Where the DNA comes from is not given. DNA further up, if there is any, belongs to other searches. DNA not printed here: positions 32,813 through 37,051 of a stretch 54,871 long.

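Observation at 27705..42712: Seven-gene, translationally coupled operon encoding a candidate non-cellulosomal cohesin-dockerin cell-surface assembly system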

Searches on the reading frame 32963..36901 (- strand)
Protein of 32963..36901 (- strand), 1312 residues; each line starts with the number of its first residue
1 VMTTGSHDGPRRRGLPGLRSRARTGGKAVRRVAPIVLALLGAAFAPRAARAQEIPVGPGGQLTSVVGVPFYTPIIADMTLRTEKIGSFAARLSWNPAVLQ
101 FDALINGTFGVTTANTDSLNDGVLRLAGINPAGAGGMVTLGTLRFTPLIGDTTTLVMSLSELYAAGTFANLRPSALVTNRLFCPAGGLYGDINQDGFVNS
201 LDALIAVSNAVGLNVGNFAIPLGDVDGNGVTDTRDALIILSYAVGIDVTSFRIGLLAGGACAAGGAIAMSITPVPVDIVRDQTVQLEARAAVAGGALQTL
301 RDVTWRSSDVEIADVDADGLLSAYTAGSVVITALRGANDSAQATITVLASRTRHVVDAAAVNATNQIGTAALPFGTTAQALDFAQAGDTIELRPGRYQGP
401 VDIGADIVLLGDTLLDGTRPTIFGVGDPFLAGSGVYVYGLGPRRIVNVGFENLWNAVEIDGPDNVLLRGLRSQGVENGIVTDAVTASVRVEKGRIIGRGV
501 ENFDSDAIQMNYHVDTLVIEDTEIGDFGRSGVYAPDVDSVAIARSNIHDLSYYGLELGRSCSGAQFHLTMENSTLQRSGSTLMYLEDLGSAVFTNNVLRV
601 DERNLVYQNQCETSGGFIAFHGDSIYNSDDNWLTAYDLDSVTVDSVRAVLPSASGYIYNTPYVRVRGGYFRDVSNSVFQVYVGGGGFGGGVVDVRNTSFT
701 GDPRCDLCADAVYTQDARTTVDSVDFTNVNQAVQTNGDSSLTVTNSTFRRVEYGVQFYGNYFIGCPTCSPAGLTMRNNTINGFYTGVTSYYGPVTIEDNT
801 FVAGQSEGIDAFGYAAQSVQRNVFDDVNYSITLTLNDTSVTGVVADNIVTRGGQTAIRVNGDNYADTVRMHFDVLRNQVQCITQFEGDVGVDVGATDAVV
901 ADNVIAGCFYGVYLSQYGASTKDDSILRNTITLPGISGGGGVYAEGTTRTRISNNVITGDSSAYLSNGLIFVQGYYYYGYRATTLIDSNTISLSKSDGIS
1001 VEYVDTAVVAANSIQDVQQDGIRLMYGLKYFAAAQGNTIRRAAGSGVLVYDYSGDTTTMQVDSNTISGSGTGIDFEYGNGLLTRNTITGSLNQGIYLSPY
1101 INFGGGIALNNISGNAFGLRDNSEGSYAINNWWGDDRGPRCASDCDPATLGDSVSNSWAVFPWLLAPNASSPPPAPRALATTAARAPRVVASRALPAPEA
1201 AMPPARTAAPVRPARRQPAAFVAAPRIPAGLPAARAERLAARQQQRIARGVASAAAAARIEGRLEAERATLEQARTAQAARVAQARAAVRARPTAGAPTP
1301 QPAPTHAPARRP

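Call 4: search_protein_families(library=pfam, proteins=[window:32963-36901:-], max_evalue=0.1)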
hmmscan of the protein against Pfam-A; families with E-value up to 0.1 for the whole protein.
window:32963-36901:- (1312 aa): 5 families
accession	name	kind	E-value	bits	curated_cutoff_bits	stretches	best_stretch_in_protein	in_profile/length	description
PF13229.12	Beta_helix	-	8.2e-28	97.5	25.9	4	895-1055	7-150/158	Right handed beta helix region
PF05048.19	NosD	-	1.6e-17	64.1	23.6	3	981-1132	46-186/212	Periplasmic copper-binding protein (NosD)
PF02368.24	Big_2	-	1.5e-09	38.1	22.8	1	269-344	5-78/79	Bacterial Ig-like domain (group 2)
PF00404.24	Dockerin_1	-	3.2e-05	24.5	22.9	1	189-239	1-52/57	Dockerin type I domain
PF07602.17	DUF1565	-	0.00088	19.1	20.3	0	365-418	6-65/257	Protein of unknown function (DUF1565)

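Call 5: search_protein_families(library=ncbifam, proteins=[window:32963-36901:-], max_evalue=0.1)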
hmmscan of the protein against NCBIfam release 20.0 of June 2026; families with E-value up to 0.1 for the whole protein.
window:32963-36901:- (1312 aa): 1 family
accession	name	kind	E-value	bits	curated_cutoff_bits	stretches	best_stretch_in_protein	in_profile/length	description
TIGR04247.1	NosD_copper_fam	subfamily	5.5e-11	41.7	300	2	379-586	3-202/377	nitrous oxide reductase family maturation protein NosD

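Call 10: search_solved_structures(query=window:32963-36901:-, max_evalue=1)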
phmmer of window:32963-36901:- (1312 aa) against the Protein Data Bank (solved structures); distinct sequences matched with E-value up to 1: 11.
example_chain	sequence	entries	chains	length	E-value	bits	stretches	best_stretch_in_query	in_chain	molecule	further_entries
7quz_AAA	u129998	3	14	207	2.4e-05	25.4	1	267-374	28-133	Beta-1,3-glucanase bglH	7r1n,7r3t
8x39_A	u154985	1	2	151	0.0004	21.4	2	189-250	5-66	Serine protease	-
8x3a_A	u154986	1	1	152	0.00041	21.4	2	189-250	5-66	Serine protease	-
4uyp_B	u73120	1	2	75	0.0042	18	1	188-245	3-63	Cellulosomal scaffoldin adaptor protein B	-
2y3n_B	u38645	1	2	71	0.014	16.3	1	188-242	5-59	CELLULOSOMAL FAMILY-48 PROCESSIVE GLYCOSIDE HYDROLASE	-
4uyq_B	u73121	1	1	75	0.065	14.1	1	189-244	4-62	Cellulosomal scaffoldin adaptor protein B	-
2ccl_B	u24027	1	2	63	0.11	13.4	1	188-244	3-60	ENDO-1,4-BETA-XYLANASE Y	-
1ohz_B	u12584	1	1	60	0.19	12.6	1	190-244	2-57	ENDO-1,4-BETA-XYLANASE Y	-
1daq_A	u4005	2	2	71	0.37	11.6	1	188-243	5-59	ENDOGLUCANASE SS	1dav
2mte_A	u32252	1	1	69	0.43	11.4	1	188-242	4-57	Cellulose 1,4-beta-cellobiosidase (reducing end) CelS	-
6kg9_A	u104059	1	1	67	0.72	10.6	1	187-240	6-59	And cellulose-binding endoglucanase family 9 CelL ortholog dockerin domain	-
